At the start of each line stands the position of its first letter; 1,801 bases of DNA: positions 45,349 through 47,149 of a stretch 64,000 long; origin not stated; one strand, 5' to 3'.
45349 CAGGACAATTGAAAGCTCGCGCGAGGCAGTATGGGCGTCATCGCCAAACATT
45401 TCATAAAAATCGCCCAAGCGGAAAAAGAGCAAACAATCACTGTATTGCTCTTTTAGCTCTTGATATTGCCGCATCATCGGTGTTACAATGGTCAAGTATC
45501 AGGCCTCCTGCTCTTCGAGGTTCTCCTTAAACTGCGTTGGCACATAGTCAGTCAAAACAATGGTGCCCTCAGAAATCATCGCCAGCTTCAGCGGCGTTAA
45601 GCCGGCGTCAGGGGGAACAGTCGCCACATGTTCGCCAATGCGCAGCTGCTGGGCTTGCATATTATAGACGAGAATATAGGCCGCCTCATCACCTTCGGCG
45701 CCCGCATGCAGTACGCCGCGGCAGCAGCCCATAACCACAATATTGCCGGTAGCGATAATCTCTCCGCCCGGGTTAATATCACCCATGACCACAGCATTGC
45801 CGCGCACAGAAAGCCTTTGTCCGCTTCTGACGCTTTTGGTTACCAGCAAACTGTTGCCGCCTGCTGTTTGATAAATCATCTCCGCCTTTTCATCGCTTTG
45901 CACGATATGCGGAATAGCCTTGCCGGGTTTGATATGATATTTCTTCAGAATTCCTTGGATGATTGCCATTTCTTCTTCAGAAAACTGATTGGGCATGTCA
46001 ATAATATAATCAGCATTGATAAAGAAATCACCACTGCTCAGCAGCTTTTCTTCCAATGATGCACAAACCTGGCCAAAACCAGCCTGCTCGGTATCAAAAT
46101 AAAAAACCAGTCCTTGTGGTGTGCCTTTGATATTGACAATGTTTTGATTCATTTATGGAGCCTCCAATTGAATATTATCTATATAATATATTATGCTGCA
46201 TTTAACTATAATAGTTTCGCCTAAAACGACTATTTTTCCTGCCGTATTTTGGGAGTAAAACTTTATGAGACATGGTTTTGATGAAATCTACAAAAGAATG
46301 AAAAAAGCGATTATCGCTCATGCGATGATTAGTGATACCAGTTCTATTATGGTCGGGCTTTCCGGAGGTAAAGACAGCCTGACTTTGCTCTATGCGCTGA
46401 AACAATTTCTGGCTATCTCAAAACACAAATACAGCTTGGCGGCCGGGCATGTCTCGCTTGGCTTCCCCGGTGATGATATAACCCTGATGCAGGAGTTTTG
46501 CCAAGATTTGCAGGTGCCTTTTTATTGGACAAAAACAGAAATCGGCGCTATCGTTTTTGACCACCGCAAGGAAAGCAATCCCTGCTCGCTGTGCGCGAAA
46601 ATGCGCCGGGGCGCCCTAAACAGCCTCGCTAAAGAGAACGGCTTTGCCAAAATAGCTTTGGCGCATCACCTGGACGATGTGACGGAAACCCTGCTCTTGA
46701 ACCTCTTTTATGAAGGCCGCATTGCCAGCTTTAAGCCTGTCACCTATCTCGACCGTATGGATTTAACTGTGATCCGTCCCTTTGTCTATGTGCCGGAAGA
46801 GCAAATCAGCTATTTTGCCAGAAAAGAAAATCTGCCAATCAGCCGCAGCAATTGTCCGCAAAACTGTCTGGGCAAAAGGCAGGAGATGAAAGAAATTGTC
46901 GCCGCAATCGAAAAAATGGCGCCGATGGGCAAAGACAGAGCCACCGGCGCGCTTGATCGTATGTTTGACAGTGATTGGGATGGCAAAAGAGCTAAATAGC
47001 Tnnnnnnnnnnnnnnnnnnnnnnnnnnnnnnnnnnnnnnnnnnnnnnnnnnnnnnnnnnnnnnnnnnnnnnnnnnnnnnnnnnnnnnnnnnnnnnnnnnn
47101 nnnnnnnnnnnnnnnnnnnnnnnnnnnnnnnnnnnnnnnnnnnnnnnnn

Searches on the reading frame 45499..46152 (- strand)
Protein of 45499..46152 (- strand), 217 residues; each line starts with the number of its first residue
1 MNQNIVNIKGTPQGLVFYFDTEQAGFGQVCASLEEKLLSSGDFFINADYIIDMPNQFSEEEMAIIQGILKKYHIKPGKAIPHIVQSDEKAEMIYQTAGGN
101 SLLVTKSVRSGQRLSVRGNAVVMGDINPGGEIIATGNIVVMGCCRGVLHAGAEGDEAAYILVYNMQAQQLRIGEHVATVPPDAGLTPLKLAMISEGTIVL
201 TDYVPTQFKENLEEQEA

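Call 6: search_protein_families(library=pfam, proteins=[window:45499-46152:-])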
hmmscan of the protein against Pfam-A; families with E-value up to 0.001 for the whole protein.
window:45499-46152:- (217 aa): 3 families
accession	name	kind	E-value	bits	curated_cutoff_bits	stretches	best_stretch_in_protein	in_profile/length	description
PF03775.22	MinC_C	-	5.8e-28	97.3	33.2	1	104-182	2-80/102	Septum formation inhibitor MinC, C-terminal domain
PF05209.18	MinC_N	-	1.1e-06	29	27.3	1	6-76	1-71/71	Septum formation inhibitor MinC, N-terminal domain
PF22642.1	MinC_N_1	-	1.3e-05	25.9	27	1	6-72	1-70/78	Cell-division inhibitor MinC, N-terminal domain-like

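Call 7: search_protein_families(library=ncbifam, proteins=[window:45499-46152:-])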
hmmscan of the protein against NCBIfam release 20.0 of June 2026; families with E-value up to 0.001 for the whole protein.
window:45499-46152:- (217 aa): 7 families
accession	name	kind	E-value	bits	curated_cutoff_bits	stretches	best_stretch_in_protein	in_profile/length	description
NF001772.0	PRK00513.1-3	equivalog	3.6e-28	98.7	271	1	3-178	3-179/226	septum site-determining protein MinC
NF001775.0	PRK00513.1-6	equivalog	1.2e-27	96.9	292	1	1-208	1-209/210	septum site-determining protein MinC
NF001778.0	PRK00513.2-4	equivalog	3.4e-27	95.5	315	1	96-201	148-254/266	septum site-determining protein MinC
TIGR01222.1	minC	equivalog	5.7e-27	94.9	95.25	1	6-178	2-199/226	septum site-determining protein MinC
NF010598.0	PRK13992.1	equivalog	2.9e-23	82.4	183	1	6-179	2-176/205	septum site-determining protein MinC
NF001779.0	PRK00513.2-5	equivalog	6.5e-22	78.2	486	1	100-188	138-225/250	septum site-determining protein MinC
NF001819.0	PRK00556.1-3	equivalog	4e-09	36.2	273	1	99-163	93-152/197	septum site-determining protein MinC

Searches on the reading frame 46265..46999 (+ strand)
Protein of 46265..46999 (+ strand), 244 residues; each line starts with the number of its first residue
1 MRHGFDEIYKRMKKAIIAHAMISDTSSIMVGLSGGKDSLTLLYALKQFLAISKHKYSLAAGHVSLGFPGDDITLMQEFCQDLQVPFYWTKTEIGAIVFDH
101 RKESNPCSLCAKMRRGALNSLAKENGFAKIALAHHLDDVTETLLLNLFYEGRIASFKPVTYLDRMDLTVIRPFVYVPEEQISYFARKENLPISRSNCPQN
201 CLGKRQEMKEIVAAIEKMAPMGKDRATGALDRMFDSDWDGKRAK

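Call 6: search_protein_families(library=pfam, proteins=[window:46265-46999:+])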
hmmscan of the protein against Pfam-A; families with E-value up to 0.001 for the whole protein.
window:46265-46999:+ (244 aa): 1 family
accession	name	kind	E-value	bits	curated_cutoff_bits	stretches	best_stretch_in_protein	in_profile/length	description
PF01171.26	ATP_bind_3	-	1.6e-20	74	27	1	28-191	2-162/182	PP-loop family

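Call 7: search_protein_families(library=ncbifam, proteins=[window:46265-46999:+])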
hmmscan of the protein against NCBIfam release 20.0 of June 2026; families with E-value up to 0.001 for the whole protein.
window:46265-46999:+ (244 aa): 7 families
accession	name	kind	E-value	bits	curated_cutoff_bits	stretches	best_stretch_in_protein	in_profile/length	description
NF007972.0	PRK10696.1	equivalog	5.9e-52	176.8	272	1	8-233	24-251/295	tRNA 2-thiocytidine(32) synthetase TtcA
TIGR02432.1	lysidine_TilS_N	equivalog_domain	1.5e-23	83.7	93.6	1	28-194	2-169/189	tRNA lysidine(34) synthetase TilS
NF049949.1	tRNAsynTtuAPyrococ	equivalog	1.3e-19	70.5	450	1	8-223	30-246/292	tRNA-5-methyluridine(54) 2-sulfurtransferase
NF047749.1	tRNAThiolNcsA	equivalog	1.1e-15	57.6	500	1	14-221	36-266/322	tRNA 2-thiolation protein NcsA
NF007942.0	PRK10660.1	equivalog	3e-08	32.9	606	1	20-190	12-177/439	tRNA lysidine(34) synthetase TilS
TIGR00268.2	TIGR00268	equivalog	1.1e-07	31.4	150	1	20-141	8-126/259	ATP-dependent sacrificial sulfur transferase LarE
TIGR00269.1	TIGR00269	hypoth_equivalog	3.4e-06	27.3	62.75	1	170-228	4-62/104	TIGR00269 family protein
